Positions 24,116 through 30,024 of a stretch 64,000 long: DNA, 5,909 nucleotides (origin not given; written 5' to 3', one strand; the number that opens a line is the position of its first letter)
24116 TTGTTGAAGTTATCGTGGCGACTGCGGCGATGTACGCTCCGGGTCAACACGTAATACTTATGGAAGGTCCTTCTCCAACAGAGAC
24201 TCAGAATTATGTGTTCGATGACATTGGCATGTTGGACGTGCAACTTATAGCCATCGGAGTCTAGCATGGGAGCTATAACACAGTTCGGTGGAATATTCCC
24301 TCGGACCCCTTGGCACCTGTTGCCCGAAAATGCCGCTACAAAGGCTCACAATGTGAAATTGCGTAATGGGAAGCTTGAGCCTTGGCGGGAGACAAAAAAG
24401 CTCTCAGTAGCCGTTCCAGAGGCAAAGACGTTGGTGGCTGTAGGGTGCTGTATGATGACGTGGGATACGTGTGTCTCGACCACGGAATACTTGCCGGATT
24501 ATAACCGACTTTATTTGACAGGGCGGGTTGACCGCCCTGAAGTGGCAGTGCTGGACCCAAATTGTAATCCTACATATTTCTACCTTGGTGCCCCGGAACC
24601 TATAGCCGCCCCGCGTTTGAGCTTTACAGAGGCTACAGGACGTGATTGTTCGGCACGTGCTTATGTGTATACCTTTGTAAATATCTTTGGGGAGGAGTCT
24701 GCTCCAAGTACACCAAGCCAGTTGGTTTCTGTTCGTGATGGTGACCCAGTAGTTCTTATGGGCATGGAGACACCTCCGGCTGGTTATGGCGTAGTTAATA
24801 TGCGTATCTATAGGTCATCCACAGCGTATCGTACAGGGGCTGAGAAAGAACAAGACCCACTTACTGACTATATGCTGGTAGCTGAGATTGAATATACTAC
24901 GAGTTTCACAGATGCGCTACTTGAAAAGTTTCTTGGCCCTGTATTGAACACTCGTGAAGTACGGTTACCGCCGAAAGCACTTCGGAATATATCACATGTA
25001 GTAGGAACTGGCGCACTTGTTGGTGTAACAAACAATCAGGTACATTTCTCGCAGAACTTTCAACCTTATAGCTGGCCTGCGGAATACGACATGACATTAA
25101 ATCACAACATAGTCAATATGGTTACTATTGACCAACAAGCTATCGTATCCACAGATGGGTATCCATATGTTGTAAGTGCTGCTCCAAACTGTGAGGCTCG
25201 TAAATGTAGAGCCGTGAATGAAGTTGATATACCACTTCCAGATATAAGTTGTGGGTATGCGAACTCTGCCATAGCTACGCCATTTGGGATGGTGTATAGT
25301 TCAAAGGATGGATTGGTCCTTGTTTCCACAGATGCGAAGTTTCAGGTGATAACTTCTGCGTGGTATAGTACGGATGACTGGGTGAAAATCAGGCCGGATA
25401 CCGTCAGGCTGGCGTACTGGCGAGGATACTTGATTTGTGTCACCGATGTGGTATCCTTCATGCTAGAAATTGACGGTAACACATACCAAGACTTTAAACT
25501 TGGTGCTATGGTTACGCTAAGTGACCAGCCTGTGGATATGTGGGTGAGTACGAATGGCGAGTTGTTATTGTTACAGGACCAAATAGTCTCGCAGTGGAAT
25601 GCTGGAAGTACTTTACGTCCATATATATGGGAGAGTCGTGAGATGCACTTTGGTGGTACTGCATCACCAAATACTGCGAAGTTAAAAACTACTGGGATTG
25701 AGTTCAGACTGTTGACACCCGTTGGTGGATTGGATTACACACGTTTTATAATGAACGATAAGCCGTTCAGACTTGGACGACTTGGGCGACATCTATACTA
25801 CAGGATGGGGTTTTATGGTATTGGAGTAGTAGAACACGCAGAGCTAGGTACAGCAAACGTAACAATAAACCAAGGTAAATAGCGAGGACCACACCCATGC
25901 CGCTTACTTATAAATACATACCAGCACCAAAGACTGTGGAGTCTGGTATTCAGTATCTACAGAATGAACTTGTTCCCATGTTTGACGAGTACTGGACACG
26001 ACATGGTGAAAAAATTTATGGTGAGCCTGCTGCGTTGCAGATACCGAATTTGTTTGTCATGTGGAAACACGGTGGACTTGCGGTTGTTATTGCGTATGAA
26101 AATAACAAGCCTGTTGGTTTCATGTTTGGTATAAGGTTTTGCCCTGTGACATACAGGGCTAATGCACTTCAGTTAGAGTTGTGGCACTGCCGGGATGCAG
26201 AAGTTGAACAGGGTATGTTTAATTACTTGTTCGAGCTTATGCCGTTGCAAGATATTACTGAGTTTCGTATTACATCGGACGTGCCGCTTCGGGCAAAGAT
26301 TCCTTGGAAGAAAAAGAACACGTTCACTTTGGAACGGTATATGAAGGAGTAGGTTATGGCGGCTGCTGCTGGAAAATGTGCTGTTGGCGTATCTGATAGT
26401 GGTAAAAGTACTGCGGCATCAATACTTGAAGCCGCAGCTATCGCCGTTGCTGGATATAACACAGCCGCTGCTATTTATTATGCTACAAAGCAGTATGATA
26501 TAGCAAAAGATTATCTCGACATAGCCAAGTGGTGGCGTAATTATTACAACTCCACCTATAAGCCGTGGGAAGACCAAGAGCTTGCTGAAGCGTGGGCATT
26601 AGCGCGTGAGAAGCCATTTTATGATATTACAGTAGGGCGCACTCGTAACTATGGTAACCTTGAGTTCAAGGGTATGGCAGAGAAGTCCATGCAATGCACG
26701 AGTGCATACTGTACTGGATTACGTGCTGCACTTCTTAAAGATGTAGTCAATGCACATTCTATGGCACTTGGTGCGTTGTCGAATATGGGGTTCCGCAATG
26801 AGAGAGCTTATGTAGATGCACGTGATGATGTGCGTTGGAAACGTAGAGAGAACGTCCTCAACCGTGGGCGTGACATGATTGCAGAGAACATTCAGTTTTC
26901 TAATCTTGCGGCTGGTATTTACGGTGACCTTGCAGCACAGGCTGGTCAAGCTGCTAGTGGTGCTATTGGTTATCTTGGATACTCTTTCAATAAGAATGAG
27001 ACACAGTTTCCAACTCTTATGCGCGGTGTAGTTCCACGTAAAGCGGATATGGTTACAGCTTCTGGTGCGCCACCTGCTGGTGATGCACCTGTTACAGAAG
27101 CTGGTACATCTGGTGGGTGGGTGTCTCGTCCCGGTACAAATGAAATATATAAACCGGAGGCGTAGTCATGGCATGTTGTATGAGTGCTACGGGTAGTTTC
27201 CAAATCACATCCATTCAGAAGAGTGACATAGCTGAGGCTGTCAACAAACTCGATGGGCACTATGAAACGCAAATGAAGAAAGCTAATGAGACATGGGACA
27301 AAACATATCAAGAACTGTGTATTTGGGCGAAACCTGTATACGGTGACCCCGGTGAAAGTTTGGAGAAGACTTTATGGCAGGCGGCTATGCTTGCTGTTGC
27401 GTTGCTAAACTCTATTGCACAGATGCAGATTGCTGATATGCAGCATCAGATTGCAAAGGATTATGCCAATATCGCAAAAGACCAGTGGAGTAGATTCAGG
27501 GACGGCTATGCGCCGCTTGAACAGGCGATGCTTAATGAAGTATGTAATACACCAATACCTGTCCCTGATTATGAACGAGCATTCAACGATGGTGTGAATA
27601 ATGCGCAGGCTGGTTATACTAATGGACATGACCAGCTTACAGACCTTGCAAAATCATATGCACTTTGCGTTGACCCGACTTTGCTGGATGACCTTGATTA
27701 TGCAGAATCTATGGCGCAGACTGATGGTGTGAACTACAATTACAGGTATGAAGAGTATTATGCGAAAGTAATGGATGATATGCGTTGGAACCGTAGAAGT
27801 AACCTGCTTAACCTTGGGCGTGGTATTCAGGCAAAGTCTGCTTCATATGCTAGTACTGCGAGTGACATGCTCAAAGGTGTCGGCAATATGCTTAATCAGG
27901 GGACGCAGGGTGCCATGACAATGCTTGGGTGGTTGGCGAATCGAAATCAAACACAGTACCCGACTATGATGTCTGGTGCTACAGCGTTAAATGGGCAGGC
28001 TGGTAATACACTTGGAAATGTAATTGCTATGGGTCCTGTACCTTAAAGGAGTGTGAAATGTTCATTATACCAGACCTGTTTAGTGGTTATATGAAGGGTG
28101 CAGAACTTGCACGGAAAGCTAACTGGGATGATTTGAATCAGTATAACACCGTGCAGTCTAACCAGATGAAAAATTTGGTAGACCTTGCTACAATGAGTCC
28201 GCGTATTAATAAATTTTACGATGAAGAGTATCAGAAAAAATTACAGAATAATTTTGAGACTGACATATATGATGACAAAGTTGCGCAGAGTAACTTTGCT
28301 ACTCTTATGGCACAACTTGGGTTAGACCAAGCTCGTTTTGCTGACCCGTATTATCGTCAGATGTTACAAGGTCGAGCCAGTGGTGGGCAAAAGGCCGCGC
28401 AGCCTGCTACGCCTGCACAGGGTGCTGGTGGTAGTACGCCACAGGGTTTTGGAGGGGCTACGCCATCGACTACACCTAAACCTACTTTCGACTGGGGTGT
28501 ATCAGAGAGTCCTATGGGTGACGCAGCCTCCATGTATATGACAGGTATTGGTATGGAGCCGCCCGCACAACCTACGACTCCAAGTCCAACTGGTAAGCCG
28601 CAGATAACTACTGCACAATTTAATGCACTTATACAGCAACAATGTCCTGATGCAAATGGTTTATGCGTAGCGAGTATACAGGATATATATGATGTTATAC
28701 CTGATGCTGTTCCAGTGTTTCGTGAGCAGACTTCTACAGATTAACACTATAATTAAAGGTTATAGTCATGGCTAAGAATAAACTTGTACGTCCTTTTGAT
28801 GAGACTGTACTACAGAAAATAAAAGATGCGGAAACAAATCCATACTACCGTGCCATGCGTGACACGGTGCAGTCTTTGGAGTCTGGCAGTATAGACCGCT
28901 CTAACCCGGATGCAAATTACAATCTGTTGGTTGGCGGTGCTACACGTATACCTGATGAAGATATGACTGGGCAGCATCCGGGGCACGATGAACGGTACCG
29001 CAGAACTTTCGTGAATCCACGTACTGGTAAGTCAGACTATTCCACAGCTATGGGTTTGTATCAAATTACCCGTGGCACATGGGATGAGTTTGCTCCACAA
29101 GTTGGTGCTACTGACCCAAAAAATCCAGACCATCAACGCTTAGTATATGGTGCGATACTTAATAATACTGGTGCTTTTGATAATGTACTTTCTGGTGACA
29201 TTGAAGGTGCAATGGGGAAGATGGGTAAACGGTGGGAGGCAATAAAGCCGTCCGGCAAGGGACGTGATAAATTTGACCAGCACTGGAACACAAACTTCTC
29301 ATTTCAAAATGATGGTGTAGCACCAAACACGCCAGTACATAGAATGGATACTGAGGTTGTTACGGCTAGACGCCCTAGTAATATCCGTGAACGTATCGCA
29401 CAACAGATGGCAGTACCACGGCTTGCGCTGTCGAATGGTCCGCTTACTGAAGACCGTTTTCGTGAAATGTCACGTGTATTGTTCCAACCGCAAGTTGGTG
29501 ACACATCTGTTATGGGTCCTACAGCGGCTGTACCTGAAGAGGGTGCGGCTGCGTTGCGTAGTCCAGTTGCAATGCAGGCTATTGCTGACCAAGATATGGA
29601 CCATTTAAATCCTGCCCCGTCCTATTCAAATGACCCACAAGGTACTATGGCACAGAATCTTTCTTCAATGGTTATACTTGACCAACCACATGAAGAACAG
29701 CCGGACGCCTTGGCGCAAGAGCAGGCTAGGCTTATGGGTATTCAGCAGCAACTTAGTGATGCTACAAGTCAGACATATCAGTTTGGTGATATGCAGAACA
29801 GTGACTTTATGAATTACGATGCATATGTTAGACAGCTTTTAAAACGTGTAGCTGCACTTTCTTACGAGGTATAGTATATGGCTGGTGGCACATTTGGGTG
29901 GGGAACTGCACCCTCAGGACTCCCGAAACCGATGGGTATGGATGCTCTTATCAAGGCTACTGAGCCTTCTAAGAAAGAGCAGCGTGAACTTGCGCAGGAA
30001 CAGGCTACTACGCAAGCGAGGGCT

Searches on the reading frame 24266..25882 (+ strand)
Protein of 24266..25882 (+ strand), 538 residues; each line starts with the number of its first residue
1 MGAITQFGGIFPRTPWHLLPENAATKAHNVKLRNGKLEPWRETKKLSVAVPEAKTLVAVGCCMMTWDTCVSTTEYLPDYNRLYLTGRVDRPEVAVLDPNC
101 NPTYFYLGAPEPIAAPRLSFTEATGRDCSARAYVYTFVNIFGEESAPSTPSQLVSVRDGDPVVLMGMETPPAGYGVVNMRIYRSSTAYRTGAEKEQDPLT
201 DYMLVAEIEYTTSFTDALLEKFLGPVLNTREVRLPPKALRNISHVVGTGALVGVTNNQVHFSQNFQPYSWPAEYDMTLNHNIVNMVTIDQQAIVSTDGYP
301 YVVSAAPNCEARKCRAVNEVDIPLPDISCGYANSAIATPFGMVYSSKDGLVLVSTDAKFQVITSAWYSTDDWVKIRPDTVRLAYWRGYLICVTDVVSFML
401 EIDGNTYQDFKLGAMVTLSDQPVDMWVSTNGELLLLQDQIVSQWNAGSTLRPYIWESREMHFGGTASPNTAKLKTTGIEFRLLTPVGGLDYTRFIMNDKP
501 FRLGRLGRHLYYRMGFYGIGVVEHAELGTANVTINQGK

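Call 28: search_protein_families(library=phrogs, proteins=[window:24266-25882:+], max_evalue=0.001)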
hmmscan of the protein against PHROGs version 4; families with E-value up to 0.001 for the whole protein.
window:24266-25882:+ (538 aa): 2 families
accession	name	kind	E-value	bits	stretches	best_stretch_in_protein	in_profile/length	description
phrog_511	-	head and packaging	9.4e-78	263.4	1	3-528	323-852/862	internal virion protein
phrog_17680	-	unknown function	5.1e-29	102.8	1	3-281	5-291/356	-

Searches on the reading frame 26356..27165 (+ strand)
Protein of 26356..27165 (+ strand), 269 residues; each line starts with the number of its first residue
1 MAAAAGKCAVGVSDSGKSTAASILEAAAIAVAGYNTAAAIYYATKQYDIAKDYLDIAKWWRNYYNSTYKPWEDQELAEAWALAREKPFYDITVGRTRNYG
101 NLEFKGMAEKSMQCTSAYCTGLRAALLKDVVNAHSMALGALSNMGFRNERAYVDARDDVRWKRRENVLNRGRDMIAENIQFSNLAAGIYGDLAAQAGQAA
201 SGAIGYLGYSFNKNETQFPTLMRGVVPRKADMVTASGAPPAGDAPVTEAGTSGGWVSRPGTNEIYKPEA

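Call 28: search_protein_families(library=phrogs, proteins=[window:26356-27165:+], max_evalue=0.001)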
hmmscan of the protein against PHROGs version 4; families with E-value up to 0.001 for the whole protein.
window:26356-27165:+ (269 aa): 1 family
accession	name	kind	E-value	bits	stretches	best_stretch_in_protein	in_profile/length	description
phrog_37635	-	unknown function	1.5e-33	117.4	1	4-208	20-224/348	-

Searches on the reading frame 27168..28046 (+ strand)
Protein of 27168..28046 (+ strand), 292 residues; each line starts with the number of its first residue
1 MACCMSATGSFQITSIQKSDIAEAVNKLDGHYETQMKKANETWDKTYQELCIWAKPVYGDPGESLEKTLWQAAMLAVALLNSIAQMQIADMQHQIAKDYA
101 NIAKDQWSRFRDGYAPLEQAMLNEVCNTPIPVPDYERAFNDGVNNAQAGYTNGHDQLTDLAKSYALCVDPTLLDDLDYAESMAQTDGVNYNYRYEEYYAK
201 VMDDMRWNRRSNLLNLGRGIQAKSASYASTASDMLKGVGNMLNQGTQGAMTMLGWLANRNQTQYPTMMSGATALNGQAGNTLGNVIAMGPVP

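Call 28: search_protein_families(library=phrogs, proteins=[window:27168-28046:+], max_evalue=0.001)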
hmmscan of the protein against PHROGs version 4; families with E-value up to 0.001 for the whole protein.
window:27168-28046:+ (292 aa): 1 family
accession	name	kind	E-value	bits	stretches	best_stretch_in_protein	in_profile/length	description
phrog_37635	-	unknown function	8.8e-29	101.7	1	69-273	39-240/348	-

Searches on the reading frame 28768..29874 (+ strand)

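Call 28: search_protein_families(library=phrogs, proteins=[window:28768-29874:+], max_evalue=0.001)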
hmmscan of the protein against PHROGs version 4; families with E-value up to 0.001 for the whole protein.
window:28768-29874:+ (368 aa): 3 families
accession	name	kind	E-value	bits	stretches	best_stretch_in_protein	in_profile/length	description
phrog_90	-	lysis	7.7e-13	48.1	1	17-300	646-930/1168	endolysin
phrog_17230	-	tail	1.7e-08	34.6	1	18-163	363-495/580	tail fiber protein/ lysozyme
phrog_28672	-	other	5.1e-06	26.3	1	48-164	30-137/397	metallo-endopeptidase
